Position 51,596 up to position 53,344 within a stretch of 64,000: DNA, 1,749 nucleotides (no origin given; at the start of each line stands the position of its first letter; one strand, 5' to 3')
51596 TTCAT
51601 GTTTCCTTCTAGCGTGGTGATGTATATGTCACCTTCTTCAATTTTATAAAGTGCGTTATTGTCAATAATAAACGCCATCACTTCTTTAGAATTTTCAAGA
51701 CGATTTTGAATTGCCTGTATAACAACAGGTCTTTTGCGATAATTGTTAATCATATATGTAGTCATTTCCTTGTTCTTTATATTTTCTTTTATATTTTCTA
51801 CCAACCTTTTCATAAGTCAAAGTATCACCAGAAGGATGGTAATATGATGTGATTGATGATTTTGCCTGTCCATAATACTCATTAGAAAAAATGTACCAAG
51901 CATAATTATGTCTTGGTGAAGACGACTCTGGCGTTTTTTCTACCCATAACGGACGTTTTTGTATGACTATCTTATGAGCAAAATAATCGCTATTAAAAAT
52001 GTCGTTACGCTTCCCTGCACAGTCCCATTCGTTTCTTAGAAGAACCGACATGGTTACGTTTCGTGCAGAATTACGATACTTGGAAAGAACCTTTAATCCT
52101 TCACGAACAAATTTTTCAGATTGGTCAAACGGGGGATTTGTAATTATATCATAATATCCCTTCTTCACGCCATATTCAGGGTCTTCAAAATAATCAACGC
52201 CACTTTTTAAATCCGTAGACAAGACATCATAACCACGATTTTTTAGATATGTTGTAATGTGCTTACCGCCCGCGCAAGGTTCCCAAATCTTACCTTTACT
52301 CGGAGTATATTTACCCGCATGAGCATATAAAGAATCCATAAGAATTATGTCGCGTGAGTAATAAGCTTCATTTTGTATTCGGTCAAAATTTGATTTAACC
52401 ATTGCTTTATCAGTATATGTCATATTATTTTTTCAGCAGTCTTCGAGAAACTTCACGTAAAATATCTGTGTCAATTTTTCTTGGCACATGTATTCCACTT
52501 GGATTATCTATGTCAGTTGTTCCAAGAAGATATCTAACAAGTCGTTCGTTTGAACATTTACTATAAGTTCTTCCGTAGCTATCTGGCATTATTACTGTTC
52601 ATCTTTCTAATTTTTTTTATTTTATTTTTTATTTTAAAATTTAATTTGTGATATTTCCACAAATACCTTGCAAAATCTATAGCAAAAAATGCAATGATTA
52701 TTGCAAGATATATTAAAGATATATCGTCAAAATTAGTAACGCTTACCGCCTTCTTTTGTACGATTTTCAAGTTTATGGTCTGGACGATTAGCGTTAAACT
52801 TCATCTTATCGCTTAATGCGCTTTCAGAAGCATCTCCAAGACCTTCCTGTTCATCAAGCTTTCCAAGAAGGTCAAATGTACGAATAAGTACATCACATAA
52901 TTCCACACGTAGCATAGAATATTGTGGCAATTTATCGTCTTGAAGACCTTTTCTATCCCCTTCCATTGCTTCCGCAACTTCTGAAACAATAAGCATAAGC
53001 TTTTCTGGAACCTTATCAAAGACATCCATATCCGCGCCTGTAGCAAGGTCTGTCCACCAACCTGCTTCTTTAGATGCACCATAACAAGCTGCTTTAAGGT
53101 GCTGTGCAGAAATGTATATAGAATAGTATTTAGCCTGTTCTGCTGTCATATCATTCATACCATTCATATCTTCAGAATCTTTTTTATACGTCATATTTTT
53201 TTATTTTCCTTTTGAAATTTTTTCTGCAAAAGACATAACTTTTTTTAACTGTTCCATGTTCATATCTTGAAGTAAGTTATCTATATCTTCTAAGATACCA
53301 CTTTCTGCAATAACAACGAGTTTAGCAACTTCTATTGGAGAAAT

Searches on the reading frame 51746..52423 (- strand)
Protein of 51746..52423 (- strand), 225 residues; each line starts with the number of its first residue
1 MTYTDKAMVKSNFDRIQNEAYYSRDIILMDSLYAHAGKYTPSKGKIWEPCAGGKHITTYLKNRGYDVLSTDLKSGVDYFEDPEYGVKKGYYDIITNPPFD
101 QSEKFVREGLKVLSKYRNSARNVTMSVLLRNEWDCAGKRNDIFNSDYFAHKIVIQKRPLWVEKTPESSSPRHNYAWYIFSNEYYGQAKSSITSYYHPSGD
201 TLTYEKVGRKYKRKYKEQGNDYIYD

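Call 16: search_protein_families(library=phrogs, proteins=[window:51746-52423:-], max_evalue=0.001)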
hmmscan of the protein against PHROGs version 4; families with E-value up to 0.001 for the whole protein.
window:51746-52423:- (225 aa): 1 family
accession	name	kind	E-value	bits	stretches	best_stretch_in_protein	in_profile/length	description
phrog_799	-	other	2.1e-34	120.5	1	6-197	200-381/458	DNA methyltransferase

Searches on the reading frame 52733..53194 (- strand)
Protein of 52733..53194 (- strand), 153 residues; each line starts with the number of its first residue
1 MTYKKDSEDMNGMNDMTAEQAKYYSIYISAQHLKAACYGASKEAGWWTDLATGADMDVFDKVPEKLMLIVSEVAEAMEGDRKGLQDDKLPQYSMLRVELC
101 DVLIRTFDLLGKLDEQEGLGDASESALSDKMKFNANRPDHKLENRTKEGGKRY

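Call 18: search_protein_families(library=phrogs, proteins=[window:52733-53194:-], max_evalue=0.001)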
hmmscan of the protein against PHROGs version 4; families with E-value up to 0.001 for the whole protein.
window:52733-53194:- (153 aa): 4 families
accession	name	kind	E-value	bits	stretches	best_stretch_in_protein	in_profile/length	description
phrog_5658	-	other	5.6e-54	185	1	7-153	281-421/421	pyrophosphatase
phrog_6945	-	unknown function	3.3e-17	63.8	1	45-152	170-269/270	-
phrog_3301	-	other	5.4e-15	56.7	1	23-140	43-163/169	pyrophosphatase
phrog_9236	-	other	1.4e-11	45.5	1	31-91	7-59/191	pyrophosphatase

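Call 49: search_protein_families(library=pfam, proteins=[window:52733-53194:-], max_evalue=0.01)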
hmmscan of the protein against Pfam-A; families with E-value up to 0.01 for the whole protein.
window:52733-53194:- (153 aa): 0 families
